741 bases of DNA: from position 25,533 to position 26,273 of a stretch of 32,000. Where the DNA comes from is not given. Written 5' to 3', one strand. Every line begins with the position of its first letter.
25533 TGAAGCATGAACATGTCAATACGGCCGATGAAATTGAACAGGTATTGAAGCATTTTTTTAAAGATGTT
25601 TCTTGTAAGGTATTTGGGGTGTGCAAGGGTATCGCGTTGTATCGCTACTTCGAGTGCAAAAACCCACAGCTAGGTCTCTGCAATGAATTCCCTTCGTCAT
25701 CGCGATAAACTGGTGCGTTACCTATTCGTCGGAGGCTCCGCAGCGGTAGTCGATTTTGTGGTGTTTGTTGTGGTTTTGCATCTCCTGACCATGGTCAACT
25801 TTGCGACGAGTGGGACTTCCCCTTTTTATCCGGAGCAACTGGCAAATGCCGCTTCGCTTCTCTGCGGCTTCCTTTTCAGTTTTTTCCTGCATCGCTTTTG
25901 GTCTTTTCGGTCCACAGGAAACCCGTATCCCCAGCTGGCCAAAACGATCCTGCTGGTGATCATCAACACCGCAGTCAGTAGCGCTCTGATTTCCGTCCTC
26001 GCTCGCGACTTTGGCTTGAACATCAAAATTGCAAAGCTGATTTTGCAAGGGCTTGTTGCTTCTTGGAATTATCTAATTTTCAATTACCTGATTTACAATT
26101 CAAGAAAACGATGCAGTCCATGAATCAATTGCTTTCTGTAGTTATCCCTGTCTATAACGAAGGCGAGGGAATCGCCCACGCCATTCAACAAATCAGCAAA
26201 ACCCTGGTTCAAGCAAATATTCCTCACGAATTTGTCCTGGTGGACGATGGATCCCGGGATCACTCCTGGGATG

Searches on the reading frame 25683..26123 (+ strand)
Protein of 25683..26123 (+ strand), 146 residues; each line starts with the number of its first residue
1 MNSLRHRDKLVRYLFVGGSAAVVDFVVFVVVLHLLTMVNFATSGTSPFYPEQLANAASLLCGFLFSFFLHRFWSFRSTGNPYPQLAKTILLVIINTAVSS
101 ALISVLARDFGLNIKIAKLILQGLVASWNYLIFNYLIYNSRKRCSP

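Call 57: search_protein_families(library=pfam, proteins=[window:25683-26123:+], max_evalue=0.01)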
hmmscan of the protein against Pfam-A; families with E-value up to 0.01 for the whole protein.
window:25683-26123:+ (146 aa): 1 family
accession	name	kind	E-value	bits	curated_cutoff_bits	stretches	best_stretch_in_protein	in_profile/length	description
PF04138.20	GtrA_DPMS_TM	-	1.7e-16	60.9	26.1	1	12-137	1-116/117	GtrA/DPMS, transmembrane domain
